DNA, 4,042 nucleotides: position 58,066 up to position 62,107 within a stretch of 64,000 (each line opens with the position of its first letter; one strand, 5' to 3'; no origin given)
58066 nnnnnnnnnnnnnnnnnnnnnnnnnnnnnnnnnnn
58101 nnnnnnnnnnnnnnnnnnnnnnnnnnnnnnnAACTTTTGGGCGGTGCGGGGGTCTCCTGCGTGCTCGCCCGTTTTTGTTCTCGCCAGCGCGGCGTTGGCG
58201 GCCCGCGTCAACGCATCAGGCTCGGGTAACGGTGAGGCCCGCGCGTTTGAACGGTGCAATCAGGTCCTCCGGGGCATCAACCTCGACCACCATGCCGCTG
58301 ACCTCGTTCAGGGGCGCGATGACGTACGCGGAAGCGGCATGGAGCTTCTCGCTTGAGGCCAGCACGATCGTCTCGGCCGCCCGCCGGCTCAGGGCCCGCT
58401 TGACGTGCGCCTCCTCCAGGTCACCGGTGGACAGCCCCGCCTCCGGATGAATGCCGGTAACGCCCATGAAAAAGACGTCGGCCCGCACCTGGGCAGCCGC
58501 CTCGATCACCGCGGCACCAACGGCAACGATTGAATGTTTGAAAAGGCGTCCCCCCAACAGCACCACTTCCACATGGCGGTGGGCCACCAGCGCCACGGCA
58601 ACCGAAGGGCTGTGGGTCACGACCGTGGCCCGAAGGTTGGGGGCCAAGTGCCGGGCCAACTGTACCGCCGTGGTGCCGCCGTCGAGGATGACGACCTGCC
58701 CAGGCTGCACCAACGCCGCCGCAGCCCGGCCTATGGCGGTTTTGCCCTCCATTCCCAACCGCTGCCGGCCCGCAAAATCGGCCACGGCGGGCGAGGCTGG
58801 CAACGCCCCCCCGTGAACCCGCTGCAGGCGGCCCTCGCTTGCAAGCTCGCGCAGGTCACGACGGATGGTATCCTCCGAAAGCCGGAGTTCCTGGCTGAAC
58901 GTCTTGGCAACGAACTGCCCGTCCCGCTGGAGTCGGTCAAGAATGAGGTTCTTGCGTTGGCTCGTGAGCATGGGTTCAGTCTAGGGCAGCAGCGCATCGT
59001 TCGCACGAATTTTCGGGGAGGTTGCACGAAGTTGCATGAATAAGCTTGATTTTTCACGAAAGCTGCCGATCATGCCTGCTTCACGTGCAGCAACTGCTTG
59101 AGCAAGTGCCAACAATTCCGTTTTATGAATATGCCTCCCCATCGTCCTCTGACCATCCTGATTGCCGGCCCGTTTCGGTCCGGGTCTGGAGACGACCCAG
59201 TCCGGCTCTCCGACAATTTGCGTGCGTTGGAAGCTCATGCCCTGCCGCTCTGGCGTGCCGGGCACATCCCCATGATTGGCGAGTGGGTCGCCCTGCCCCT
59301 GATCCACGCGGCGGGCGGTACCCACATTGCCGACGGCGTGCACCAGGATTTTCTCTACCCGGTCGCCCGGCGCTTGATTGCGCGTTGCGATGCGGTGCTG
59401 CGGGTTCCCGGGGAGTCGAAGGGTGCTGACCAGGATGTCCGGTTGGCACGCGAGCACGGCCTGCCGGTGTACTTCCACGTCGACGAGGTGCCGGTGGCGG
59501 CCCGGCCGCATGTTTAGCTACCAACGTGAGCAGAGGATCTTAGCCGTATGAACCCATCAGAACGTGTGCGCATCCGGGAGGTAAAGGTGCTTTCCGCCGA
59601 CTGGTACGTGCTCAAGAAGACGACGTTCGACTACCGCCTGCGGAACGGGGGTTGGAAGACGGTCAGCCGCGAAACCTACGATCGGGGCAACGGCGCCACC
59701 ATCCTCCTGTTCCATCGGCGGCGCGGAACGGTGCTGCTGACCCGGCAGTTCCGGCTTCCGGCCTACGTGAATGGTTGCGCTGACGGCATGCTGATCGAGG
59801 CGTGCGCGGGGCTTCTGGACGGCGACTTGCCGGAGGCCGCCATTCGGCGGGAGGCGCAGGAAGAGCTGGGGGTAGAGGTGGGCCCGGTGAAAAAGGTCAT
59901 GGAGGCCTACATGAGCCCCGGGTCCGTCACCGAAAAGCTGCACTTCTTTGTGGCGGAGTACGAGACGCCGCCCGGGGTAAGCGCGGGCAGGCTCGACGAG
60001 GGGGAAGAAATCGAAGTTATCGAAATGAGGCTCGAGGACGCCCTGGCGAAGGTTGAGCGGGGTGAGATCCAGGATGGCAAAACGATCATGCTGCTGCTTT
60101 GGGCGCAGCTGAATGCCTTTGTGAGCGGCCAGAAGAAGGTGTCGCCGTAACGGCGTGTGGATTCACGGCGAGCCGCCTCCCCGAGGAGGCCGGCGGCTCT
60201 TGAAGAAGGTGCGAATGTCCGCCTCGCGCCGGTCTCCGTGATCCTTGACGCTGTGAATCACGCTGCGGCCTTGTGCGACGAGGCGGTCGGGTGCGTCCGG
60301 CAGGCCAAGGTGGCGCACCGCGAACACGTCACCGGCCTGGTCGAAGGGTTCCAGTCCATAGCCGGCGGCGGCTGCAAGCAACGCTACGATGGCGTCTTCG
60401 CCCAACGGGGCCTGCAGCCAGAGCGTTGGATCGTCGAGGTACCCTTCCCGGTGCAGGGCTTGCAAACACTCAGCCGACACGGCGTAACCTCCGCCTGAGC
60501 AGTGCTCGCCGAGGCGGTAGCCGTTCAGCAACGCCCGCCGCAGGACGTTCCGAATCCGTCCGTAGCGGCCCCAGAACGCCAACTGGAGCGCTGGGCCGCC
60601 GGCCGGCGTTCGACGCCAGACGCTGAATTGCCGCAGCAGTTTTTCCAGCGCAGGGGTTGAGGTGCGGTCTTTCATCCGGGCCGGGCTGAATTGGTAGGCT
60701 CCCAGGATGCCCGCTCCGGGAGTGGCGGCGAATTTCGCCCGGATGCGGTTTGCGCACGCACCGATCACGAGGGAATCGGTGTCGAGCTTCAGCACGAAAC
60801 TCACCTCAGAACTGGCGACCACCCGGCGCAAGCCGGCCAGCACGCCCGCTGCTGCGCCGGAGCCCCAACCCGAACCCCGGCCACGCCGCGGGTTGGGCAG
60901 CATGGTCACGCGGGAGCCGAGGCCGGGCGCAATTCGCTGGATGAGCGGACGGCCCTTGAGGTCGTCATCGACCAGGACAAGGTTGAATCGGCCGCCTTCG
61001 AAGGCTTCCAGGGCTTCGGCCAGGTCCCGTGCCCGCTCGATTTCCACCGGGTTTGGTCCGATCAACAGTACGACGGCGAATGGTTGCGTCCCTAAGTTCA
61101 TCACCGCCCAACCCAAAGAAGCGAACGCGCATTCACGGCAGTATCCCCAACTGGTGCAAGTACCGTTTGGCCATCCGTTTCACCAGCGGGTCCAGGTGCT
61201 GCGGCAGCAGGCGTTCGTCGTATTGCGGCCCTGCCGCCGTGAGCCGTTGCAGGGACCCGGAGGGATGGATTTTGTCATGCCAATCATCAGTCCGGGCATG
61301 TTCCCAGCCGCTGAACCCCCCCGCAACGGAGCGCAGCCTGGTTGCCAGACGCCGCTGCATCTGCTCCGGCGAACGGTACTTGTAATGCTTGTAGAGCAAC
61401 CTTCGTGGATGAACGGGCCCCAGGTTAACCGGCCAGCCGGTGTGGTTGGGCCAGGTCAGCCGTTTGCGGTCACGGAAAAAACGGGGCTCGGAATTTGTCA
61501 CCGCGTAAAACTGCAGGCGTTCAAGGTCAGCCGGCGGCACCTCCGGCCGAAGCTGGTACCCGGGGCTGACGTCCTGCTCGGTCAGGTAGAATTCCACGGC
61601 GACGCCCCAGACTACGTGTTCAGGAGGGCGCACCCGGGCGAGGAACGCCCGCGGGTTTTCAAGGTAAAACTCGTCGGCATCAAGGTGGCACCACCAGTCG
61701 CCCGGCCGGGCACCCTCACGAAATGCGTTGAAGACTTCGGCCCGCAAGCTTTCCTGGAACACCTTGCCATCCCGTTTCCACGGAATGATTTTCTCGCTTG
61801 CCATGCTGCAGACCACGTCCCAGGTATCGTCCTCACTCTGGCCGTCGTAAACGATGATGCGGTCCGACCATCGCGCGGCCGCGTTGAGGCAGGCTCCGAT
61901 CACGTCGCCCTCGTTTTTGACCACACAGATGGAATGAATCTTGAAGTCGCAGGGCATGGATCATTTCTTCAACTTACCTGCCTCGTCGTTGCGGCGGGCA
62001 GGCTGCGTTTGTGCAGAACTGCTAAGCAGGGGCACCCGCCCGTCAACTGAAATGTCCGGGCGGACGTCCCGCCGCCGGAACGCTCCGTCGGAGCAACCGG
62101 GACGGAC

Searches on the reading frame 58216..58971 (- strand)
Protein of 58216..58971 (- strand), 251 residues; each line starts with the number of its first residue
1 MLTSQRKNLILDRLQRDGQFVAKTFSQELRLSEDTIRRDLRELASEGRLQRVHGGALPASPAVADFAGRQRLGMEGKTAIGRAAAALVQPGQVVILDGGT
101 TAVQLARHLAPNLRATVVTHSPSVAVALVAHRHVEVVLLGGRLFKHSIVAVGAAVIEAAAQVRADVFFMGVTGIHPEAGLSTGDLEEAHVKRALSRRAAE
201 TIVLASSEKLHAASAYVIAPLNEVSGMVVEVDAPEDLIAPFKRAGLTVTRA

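Call 57: search_protein_families(library=pfam, proteins=[window:58216-58971:-], max_evalue=0.00001)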
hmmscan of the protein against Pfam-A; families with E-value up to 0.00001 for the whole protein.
window:58216-58971:- (251 aa): 2 families
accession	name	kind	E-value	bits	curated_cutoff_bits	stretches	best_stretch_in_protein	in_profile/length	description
PF00455.28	DeoRC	-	2.9e-42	144.8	31.8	1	75-229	4-158/160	DeoR C terminal sensor domain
PF08220.18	HTH_DeoR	-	1.6e-11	44.2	21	1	6-57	1-52/57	DeoR-like helix-turn-helix domain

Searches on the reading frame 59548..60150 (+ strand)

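Call 57: search_protein_families(library=pfam, proteins=[window:59548-60150:+], max_evalue=0.00001)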
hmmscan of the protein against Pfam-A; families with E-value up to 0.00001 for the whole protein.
window:59548-60150:+ (200 aa): 1 family
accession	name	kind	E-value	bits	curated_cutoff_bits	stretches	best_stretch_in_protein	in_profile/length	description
PF00293.34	NUDIX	-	4.9e-11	43.2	21.1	1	48-176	4-127/134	NUDIX domain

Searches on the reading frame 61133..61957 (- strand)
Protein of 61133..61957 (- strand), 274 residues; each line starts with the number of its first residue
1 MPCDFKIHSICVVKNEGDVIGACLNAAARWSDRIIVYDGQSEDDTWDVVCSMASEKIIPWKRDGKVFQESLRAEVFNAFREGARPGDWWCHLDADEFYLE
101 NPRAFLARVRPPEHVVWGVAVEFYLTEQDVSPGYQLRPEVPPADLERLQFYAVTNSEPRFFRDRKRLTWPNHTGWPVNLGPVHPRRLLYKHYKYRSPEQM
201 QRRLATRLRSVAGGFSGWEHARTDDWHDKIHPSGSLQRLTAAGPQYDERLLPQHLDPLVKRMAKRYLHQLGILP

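Call 57: search_protein_families(library=pfam, proteins=[window:61133-61957:-], max_evalue=0.00001)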
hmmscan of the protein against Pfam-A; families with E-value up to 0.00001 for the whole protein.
window:61133-61957:- (274 aa): 1 family
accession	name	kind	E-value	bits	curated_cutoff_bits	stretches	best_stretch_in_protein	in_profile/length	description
PF13704.12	Glyco_tranf_2_4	-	3.9e-15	56.6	27.5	1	14-102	1-88/98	Glycosyl transferase family 2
